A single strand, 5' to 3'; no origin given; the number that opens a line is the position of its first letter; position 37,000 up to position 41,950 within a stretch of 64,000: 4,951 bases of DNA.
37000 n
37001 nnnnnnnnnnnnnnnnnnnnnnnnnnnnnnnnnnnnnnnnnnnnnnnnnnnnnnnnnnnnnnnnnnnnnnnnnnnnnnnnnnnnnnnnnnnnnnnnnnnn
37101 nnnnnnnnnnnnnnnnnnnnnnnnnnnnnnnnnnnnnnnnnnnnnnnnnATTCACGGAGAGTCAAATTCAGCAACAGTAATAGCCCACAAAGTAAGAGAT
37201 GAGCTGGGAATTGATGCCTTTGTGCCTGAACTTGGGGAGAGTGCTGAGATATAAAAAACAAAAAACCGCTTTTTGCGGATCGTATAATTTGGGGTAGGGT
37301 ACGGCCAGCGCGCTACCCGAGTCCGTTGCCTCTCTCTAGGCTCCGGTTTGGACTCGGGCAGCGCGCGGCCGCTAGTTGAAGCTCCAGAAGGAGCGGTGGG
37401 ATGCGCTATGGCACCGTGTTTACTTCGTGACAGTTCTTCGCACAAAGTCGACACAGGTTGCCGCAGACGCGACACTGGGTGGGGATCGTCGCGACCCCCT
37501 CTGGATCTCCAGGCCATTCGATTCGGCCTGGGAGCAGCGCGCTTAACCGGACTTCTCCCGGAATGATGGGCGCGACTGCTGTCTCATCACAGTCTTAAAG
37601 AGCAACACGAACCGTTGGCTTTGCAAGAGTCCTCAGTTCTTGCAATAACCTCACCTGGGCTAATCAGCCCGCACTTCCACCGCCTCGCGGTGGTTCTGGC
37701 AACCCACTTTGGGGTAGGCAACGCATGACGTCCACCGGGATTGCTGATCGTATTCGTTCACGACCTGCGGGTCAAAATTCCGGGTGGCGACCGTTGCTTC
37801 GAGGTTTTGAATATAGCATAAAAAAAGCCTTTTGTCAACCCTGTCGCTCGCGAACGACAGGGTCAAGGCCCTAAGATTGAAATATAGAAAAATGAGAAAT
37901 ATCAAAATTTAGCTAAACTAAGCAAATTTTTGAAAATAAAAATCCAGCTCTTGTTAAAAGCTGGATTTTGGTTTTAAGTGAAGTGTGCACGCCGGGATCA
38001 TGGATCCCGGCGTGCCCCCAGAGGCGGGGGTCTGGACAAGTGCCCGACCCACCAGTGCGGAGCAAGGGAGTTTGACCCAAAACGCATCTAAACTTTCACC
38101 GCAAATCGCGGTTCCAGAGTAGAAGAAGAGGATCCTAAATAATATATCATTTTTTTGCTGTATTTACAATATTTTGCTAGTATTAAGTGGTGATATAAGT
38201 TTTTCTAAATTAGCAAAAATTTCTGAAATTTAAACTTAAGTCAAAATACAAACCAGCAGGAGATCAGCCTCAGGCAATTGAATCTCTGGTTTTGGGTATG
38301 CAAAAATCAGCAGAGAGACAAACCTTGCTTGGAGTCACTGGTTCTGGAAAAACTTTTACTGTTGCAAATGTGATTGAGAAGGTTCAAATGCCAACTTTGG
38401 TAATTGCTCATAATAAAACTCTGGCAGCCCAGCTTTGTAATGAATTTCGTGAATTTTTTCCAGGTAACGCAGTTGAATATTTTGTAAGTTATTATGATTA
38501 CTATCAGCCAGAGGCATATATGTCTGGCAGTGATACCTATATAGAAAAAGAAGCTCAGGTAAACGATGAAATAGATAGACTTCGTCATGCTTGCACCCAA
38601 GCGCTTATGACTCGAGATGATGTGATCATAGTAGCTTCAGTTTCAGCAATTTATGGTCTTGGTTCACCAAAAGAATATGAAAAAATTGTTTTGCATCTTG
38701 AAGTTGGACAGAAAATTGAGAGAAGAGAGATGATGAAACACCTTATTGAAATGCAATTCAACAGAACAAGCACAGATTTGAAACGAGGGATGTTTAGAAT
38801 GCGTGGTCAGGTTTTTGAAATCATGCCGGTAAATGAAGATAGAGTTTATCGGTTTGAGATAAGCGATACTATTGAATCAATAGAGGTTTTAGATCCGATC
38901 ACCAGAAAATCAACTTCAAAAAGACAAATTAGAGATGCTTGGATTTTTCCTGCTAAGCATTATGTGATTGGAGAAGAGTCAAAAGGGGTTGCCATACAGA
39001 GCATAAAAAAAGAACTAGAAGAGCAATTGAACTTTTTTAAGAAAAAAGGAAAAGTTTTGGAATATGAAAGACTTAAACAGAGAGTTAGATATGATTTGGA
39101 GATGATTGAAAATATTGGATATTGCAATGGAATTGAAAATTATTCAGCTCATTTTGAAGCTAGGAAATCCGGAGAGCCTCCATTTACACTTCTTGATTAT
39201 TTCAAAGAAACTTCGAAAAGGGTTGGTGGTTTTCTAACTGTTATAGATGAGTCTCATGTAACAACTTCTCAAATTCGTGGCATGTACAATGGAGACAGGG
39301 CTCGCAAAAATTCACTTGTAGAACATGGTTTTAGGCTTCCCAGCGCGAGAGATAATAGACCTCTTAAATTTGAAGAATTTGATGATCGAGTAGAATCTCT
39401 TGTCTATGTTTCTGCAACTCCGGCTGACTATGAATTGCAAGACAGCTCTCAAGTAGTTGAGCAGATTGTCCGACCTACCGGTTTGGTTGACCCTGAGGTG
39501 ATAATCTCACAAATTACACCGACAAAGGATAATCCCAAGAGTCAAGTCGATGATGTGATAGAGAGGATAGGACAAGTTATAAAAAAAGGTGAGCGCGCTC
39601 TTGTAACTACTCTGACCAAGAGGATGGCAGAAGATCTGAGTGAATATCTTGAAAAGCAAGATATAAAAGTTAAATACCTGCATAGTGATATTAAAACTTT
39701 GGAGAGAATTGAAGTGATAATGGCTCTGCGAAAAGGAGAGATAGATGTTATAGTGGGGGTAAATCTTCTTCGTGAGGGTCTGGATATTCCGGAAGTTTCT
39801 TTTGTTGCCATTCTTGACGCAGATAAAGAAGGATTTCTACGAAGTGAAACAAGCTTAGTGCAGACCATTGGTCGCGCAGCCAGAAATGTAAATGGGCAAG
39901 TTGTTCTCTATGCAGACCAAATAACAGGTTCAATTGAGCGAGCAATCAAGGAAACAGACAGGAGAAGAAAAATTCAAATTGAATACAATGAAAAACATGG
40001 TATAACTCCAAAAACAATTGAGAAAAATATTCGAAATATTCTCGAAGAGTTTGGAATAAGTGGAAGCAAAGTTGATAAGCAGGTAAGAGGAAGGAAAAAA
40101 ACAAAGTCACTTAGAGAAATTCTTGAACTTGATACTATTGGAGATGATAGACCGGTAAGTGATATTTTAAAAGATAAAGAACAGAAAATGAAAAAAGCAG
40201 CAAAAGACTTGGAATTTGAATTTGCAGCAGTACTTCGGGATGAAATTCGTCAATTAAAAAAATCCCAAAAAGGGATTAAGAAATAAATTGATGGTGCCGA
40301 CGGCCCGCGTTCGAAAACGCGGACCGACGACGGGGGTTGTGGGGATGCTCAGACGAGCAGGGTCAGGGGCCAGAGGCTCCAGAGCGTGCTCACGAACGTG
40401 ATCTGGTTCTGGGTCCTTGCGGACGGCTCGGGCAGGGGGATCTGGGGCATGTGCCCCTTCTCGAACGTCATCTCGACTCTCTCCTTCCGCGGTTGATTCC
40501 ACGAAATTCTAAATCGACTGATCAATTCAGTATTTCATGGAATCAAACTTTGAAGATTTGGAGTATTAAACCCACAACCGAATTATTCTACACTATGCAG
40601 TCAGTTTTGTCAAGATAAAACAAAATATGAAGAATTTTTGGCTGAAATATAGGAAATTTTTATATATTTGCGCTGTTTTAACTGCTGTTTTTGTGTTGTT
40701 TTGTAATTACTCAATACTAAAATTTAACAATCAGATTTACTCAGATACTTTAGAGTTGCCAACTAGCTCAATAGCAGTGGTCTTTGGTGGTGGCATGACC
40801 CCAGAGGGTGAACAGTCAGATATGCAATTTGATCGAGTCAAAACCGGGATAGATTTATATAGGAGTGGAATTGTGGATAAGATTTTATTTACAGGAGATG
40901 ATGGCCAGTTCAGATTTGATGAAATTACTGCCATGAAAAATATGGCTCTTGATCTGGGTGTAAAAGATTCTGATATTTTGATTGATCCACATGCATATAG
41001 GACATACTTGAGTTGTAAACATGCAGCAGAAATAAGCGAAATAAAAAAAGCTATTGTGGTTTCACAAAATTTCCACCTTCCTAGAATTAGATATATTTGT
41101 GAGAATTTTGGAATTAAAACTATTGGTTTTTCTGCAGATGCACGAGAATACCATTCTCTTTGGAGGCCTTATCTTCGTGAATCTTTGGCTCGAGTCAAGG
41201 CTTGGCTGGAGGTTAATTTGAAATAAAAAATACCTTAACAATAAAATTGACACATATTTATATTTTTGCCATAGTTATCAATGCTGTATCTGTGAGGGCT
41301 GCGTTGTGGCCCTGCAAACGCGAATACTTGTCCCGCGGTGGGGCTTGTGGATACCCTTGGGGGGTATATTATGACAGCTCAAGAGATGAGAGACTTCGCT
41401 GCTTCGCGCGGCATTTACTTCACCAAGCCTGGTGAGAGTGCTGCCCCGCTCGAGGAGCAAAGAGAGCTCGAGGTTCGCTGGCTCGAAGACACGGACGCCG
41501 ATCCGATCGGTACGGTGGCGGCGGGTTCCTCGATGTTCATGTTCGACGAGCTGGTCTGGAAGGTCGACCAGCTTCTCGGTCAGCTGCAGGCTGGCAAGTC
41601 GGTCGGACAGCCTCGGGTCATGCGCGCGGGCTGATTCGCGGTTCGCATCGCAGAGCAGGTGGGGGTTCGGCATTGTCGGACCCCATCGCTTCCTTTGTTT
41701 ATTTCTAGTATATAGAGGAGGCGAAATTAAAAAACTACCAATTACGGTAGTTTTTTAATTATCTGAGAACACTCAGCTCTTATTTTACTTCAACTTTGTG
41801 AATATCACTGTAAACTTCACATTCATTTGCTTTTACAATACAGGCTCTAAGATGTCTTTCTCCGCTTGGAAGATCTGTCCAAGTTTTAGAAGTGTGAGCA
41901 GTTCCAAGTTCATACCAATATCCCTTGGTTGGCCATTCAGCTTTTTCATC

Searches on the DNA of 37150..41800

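Call 73: search_rna_families(source=window, start=37150, end=41800, threshold=evalue, max_evalue=5)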
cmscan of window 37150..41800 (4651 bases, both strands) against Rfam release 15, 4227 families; matches with E-value up to 5: 13.
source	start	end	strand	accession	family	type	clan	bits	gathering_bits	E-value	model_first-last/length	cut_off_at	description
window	41671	41760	+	RF01859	Phe_leader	Cis-reg; leader;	-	28.2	55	0.11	1-125/125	no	Phenylalanine leader peptide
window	37904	37976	+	RF02064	STnc370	Gene; sRNA;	-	28.1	54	1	1-71/71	no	Enterobacterial sRNA STnc370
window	41698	41786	+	RF01770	rimP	Cis-reg; leader;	-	24.4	47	0.91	1-102/102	no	Gammaprotebacteria rimP leader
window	41680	41763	-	RF02351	psRNA14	Gene; sRNA;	-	24.2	60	0.82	1-84/84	no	Proteobacteria sRNA psRNA14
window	41654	41759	+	RF00106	RNAI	Gene; antisense;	-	23.2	47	0.38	1-102/102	no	RNAI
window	38383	38499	+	RF01429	snoR130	Gene; snRNA; snoRNA; CD-box;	-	22.7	40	0.82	1-122/122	no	small nucleolar RNA snoR130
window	40258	40283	-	RF01328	CRISPR-DR17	Gene; CRISPR;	CL00014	22.1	42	1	1-25/25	no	CRISPR RNA direct repeat element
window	37826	37870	-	RF03760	mir-2041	Gene; miRNA;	-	20.8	70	2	1-68/68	no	mir-2041 microRNA precursor family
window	40492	40547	-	RF04145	MIR8706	Gene; miRNA;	-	20.7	95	2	1-101/101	no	MIR8706 microRNA precursor family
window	40483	40556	-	RF03498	mir-3145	Gene; miRNA;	-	20.2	98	2.4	1-84/84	no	mir-3145 microRNA precursor family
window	41006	41071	-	RF01546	TB6Cs1H1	Gene; snRNA; snoRNA; HACA-box;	-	19.9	40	0.77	1-66/66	no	Trypanosomatid snoRNA TB6Cs1H1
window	40483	40556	+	RF03498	mir-3145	Gene; miRNA;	-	19.9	98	2.9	1-84/84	no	mir-3145 microRNA precursor family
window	40323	40376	+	RF01276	sR53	Gene; snRNA; snoRNA; CD-box;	-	17.4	49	1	1-60/60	no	Small nucleolar RNA sR53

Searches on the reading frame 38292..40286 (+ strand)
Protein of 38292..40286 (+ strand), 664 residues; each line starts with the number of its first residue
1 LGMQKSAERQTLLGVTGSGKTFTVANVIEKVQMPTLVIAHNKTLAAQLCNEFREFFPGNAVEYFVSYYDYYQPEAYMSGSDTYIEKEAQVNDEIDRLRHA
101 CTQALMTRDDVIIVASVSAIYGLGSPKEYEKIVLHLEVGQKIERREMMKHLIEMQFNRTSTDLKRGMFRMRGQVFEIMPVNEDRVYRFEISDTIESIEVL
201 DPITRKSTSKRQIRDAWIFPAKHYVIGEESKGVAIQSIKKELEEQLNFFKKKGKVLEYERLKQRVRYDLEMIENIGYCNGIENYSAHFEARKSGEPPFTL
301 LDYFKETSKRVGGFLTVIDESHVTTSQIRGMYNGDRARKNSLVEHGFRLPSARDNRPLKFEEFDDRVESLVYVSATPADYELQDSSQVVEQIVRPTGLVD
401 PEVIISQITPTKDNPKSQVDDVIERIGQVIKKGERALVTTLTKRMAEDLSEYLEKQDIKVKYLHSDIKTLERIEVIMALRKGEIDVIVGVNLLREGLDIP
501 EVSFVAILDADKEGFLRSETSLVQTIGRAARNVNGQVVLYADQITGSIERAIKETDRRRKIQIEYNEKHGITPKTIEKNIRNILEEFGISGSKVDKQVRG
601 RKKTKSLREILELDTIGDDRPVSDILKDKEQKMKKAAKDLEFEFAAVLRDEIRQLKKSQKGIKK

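Call 84: search_protein_families(library=pfam, proteins=[window:38292-40286:+], max_evalue=0.00001)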
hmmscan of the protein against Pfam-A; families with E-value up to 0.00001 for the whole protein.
window:38292-40286:+ (664 aa): 5 families
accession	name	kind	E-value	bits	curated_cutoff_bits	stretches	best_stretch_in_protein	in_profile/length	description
PF17757.6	UvrB_inter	-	4.5e-23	81.6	22.9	1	134-224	1-91/91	UvrB interaction domain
PF12344.14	UvrB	-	7.6e-23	80.5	27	1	539-581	1-43/43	Ultra-violet resistance protein B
PF00271.37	Helicase_C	-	2.4e-21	76.5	23.5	1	424-532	4-109/110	Helicase conserved C-terminal domain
PF02151.25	UVR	-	7.2e-09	35.6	21.5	1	625-657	3-35/36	UvrB/uvrC motif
PF04851.21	ResIII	-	9.4e-09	35.8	22.5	1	7-62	23-83/164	Type III restriction enzyme, res subunit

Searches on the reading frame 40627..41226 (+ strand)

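Call 84: search_protein_families(library=pfam, proteins=[window:40627-41226:+], max_evalue=0.00001)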
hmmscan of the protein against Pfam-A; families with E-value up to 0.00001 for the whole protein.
window:40627-41226:+ (199 aa): 1 family
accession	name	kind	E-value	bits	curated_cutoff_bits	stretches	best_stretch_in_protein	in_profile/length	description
PF02698.23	DUF218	-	2.7e-21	76.3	27.6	1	50-186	3-131/133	DUF218 domain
